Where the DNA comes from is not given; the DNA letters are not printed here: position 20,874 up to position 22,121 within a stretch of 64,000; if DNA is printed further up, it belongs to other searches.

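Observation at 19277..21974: Tandem paralog pair: terpene-cyclase/prenyltransferase-like repeat protein plus shorter paralog, sharing a C-terminal Cys4 module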

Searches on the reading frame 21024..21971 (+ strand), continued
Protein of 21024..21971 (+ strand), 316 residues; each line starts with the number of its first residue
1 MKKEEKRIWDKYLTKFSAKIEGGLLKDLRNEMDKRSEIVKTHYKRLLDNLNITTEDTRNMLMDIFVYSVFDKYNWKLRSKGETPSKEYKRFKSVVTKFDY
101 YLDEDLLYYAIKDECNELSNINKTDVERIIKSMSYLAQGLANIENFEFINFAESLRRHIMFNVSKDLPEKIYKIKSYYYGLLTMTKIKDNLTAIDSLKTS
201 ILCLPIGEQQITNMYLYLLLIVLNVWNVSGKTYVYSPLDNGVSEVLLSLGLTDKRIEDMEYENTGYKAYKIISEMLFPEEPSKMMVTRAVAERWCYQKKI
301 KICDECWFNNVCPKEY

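Call 37: list_cluster_members(proteins=[P0026, P0028, P0030, P0032, P0034, P0044, P0046, P0047, P0051, P0037])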
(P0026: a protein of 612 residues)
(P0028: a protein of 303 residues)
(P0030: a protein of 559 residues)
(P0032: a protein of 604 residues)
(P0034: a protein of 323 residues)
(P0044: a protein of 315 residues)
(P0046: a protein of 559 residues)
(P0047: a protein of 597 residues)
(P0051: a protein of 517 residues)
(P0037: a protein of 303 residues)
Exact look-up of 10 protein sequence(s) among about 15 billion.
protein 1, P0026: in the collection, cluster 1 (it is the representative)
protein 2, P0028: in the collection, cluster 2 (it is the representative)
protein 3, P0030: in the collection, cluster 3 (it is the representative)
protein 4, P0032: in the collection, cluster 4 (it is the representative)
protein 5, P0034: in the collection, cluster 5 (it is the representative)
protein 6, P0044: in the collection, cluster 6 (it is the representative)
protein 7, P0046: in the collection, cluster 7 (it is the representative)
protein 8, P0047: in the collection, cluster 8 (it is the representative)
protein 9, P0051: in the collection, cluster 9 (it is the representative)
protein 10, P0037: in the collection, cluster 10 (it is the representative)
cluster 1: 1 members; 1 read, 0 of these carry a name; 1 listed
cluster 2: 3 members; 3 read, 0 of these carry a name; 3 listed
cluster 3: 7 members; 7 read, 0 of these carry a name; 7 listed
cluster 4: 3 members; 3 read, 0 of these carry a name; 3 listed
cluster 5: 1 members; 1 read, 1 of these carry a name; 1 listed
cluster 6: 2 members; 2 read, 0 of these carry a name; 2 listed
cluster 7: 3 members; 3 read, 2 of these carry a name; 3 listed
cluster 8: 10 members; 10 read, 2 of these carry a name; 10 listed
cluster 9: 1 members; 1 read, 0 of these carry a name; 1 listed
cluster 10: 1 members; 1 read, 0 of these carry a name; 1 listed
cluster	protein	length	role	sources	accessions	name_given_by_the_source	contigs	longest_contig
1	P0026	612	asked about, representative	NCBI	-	-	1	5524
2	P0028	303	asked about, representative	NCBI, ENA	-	-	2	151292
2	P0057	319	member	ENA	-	-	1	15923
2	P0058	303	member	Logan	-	-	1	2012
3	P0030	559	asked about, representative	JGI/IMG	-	-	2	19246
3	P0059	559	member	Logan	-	-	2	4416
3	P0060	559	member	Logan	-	-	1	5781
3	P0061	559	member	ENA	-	-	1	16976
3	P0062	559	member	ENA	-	-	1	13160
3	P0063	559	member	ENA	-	-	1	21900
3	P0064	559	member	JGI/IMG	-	-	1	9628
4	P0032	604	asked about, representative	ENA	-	-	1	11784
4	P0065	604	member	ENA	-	-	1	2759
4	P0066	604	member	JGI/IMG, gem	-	-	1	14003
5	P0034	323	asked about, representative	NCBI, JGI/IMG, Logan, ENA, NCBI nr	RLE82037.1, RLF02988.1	MAG: hypothetical protein DRJ51_02525 [Thermoprotei archaeon]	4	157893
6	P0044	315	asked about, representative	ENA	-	-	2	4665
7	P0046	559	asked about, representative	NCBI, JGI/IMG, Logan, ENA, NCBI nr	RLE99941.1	MAG: hypothetical protein DRJ63_03785 [Thermoprotei archaeon]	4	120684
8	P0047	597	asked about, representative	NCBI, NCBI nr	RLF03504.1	MAG: hypothetical protein DRJ59_00315 [Thermoprotei archaeon]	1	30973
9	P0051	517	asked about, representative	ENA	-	-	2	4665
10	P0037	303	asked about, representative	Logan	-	-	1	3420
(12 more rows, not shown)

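Call 40: find_homologous_proteins(query=A4, max_evalue=0.001)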
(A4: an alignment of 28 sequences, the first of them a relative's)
Query A4 (28 sequences) (316 aa, profile of the alignment): 10 proteins with E <= 0.001 among 8000 candidates.
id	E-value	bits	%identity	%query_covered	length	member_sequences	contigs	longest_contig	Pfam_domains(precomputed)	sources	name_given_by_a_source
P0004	5.6e-95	336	69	100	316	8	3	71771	-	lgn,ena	-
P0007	1.0e-94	335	48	99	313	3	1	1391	-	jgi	-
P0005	1.4e-92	328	67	100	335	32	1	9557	-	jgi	jgi:hypothetical protein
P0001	1.7e-92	328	100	100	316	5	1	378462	-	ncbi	ncbi:MAG: hypothetical protein QXM35_00320 [Candidatus Methanomethylicia archaeon]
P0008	3.0e-89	318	46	99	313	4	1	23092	-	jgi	-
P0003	4.2e-86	307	71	100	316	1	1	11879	-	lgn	-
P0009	7.7e-86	306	46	99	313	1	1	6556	-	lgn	-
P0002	4.5e-85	304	78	100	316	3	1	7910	-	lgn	-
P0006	1.3e-82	296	64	100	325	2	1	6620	-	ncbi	ncbi:MAG: hypothetical protein QXI93_02985 [Candidatus Methanomethylicia archaeon]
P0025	3.3e-49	186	56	51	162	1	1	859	-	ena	-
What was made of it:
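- Tried and rejected: The third large-database search, with the broad alignment A4, returned only the close clade because the candidate list saturated (call 40).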

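Call 41: find_encoding_contigs(protein=P0034, flank=8000, max_places=2)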
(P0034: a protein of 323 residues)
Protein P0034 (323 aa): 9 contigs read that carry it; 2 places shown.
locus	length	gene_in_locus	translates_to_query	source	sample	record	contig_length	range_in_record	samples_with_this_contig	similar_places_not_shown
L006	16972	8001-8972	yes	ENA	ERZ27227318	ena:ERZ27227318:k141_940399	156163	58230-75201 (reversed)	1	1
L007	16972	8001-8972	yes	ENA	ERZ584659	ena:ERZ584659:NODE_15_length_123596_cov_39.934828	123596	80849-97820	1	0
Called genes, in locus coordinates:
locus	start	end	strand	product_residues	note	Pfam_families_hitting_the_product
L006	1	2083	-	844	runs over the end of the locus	PF04406:TP6A_N, PF20768:Topo_VI_alpha, PF21180:TOP6A-Spo11_Toprim, PF14890:Intein_splicing, PF14528:LAGLIDADG_3 (weak), PF21180:TOP6A-Spo11_Toprim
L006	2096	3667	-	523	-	PF02518:HATPase_c, PF13589:HATPase_c_3 (weak), PF09239:Topo-VIb_trans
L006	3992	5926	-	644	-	PF01507:PAPS_reduct, PF13183:Fer4_8 (faint), PF00037:Fer4 (faint), PF12837:Fer4_6 (faint), PF13237:Fer4_10 (weak), PF14697:Fer4_21, PF12838:Fer4_7 (weak), PF13187:Fer4_9 (weak)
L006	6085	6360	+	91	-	-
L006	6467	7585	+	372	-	PF07431:DUF1512, PF23542:DUF1512_C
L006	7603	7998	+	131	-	-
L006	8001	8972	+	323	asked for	-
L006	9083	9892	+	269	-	-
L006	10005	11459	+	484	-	PF01406:tRNA-synt_1e, PF09334:tRNA-synt_1g, PF01921:tRNA-synt_1f (weak), PF00133:tRNA-synt_1, PF09334:tRNA-synt_1g (weak), PF09190:DALR_2, PF23493:CysS_C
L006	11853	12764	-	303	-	PF14397:ATPgrasp_ST (faint), PF02655:ATP-grasp_3, PF08443:RimK, PF02955:GSH-S_ATP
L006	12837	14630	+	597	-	-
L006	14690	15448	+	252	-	PF06745:ATPase, PF13481:AAA_25 (weak), PF23442:DUF7125 (weak)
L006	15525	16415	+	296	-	PF02475:TRM5-TYW2_MTfase (weak), PF01564:Spermine_synth, PF03602:Cons_hypoth95 (faint), PF13649:Methyltransf_25 (weak), PF05430:Methyltransf_30 (weak)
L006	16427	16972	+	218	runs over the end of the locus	PF00753:Lactamase_B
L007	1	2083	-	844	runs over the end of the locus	PF04406:TP6A_N, PF20768:Topo_VI_alpha, PF21180:TOP6A-Spo11_Toprim, PF14890:Intein_splicing, PF14528:LAGLIDADG_3 (weak), PF21180:TOP6A-Spo11_Toprim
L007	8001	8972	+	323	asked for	-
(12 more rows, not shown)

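Call 45: find_encoding_contigs(protein=P0028, flank=8000, max_places=1)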
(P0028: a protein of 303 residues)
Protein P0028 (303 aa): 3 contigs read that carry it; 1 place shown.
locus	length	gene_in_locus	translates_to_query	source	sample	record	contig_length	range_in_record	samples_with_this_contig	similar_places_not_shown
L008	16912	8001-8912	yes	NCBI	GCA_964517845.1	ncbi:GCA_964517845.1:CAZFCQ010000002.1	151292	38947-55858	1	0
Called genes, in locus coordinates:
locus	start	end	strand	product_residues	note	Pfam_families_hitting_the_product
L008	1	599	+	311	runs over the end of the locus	PF02729:OTCace_N, PF00185:OTCace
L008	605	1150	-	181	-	PF01862:PvlArgDC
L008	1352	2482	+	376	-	PF01841:Transglut_core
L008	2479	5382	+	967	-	PF02687:FtsX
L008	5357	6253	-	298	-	PF14397:ATPgrasp_ST (faint), PF02655:ATP-grasp_3, PF08443:RimK, PF02955:GSH-S_ATP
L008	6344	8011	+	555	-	-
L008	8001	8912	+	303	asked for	-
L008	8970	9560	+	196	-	PF00347:Ribosomal_L6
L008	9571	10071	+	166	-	-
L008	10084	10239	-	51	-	PF01020:Ribosomal_L40e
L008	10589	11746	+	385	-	PF13620:CarboxypepD_reg (faint), PF17802:SpaA (faint)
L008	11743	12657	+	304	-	-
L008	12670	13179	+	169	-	PF01047:MarR (weak), PF01978:TrmB (weak), PF12802:MarR_2 (weak), PF12840:HTH_20 (weak), PF13404:HTH_AsnC-type, PF13412:HTH_24, PF25212:HVO_A0114 (weak), PF01037:AsnC_trans_reg, +2 more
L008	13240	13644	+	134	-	PF01894:YjbQ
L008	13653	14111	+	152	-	PF27217:AF_0155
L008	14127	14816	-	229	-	PF00730:HhH-GPD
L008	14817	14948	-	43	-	-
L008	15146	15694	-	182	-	-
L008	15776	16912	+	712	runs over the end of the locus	PF00496:SBP_bac_5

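Call 46: find_encoding_contigs(protein=P0046, flank=8000, max_places=1)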
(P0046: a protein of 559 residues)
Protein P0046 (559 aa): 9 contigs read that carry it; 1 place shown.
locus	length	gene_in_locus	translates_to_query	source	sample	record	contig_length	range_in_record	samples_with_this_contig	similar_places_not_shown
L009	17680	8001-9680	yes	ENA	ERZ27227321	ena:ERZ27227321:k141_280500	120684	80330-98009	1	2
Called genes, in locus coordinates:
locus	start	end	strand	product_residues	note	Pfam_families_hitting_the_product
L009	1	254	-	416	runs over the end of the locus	PF00009:GTP_EFTU, PF03144:GTP_EFTU_D2 (weak), PF09173:eIF2_C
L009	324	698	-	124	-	PF01092:Ribosomal_S6e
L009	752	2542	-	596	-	PF00009:GTP_EFTU, PF01926:MMR_HSR1 (faint), PF03144:GTP_EFTU_D2, PF11987:IF-2, PF14578:GTP_EFTU_D4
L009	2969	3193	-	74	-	-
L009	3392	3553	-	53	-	-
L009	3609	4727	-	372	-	PF07431:DUF1512, PF23542:DUF1512_C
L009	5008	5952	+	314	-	-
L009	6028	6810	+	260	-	-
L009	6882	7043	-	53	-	-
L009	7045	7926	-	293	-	PF14397:ATPgrasp_ST (faint), PF02655:ATP-grasp_3, PF08443:RimK, PF02955:GSH-S_ATP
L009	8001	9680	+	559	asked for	-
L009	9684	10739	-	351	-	-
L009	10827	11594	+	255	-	PF06745:ATPase, PF13481:AAA_25 (weak), PF23442:DUF7125 (faint)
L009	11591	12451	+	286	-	PF03602:Cons_hypoth95, PF05175:MTS (weak), PF01564:Spermine_synth (faint)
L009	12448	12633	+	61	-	-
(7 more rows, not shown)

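Call 47: find_encoding_contigs(protein=P0030, flank=8000, max_places=1)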
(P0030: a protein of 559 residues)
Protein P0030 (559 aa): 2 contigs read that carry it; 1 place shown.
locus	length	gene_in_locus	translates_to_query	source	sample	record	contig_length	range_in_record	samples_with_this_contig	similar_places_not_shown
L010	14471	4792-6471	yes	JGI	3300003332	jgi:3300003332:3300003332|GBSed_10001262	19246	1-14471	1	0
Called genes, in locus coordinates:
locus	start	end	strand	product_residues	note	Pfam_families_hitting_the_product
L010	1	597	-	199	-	?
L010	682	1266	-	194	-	-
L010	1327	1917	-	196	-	PF00025:Arf, PF00071:Ras, PF08477:Roc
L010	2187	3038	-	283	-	PF13353:Fer4_12 (faint), PF04055:Radical_SAM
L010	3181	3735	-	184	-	PF01613:Flavin_Reduct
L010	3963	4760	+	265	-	PF01975:SurE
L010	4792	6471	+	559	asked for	-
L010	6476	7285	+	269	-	-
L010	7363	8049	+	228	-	PF00702:Hydrolase, PF13419:HAD_2, PF13242:Hydrolase_like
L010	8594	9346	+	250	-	PF00149:Metallophos (faint), PF12850:Metallophos_2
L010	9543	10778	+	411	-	PF07690:MFS_1, PF12832:MFS_1_like (weak), PF05977:MFS_3 (weak), PF07690:MFS_1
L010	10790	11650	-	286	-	PF13420:Acetyltransf_4, PF00583:Acetyltransf_1, PF13673:Acetyltransf_10, PF13508:Acetyltransf_7, PF08445:FR47 (weak)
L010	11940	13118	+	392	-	PF08668:HDOD (weak), PF01966:HD, PF19276:HD_assoc_2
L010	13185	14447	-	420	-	PF02441:Flavoprotein, PF04127:DFP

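Call 64: find_related_loci(query=A2, collection=genome_contigs, flank=6000)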
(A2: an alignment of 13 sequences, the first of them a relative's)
Query A2 (316 aa) in genome_contigs; peptide patterns used: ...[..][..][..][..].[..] (x = any residue, [..] = any of these).
73 stretches matched a pattern; 6 encode a relative of the query (tblastn E <= 1e-3); 6 distinct loci.
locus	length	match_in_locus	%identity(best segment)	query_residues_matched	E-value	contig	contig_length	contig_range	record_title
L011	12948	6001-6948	69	1-316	6e-155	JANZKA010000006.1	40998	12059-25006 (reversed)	MAG: Candidatus Culexarchaeum nevadense isolate GBS-70-058 Ga0197143_1000515, whole genome shotgun sequence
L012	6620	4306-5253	64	1-316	4e-149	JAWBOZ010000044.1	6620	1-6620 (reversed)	MAG: Candidatus Methanomethylicia archaeon isolate HHBFW-2_201803_bins_56 HHBFW-2_201803_bins_56_scaffold_44, whole geno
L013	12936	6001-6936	47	5-316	6e-107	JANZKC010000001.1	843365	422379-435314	MAG: Candidatus Culexmicrobium cathedralense isolate GB-1867-005 Ga0190363_1000001, whole genome shotgun sequence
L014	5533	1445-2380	45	5-316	9e-104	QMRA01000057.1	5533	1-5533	MAG: Candidatus Methanomethylicota archaeon isolate B20_G2 B20_Guay2_scaffold_09266, whole genome shotgun sequence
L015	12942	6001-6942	49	3-316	1e-102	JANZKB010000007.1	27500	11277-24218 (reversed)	MAG: Candidatus Culexmicrobium thermophilum isolate GB-1845-036 Ga0190361_1000165, whole genome shotgun sequence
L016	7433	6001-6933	45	5-316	2e-99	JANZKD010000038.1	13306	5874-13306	MAG: Candidatus Culexmicrobium profundum isolate GB-1867-035 Ga0190363_1001603, whole genome shotgun sequence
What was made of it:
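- Tried and rejected: A2 worked but reached only Culexarchaeia (call 64).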

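Call 77: find_encoding_contigs(protein=P0044, flank=6000, max_places=1)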
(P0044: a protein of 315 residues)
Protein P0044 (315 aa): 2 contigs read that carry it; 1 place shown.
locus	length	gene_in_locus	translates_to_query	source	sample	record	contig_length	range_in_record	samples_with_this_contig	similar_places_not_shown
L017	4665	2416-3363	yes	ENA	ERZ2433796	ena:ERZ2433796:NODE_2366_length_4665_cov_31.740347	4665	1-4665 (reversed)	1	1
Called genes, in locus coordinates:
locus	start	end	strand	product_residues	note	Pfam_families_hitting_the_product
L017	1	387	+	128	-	?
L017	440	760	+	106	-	PF00338:Ribosomal_S10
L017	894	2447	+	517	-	-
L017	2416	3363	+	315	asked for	-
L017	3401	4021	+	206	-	PF00347:Ribosomal_L6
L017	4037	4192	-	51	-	PF01020:Ribosomal_L40e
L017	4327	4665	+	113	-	?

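Call 78: find_encoding_contigs(protein=P0041, flank=6000, max_places=1)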
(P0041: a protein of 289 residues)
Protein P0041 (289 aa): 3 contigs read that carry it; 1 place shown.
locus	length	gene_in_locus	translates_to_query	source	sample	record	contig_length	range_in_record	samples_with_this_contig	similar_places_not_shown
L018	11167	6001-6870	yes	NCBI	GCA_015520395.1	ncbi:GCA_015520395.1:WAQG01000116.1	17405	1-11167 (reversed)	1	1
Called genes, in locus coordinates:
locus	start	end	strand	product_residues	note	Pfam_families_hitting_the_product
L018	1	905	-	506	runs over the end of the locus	PF00437:T2SSE, PF27713:UCP018868 (weak)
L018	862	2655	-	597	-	-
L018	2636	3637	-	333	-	-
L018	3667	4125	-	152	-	-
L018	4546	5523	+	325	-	PF01008:IF-2B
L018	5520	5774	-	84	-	-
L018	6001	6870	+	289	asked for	-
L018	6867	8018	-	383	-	PF13191:AAA_16 (faint), PF13401:AAA_22 (faint), PF00004:AAA, PF07728:AAA_5 (faint), PF17862:AAA_lid_3, PF09336:Vps4_C (weak)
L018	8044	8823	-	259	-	-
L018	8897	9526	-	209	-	PF18822:CdvA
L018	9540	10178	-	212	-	-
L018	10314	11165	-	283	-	?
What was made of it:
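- The Asp is lost in several distant members, and one short-form subclade appears alone (L018; call 78).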

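Call 79: find_encoding_contigs(protein=P0045, flank=6000, max_places=1)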
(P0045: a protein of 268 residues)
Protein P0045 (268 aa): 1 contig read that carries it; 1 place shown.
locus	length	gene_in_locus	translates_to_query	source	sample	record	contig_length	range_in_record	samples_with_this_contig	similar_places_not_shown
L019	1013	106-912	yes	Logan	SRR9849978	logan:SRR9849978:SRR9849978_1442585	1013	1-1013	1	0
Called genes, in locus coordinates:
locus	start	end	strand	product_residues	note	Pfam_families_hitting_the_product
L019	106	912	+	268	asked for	-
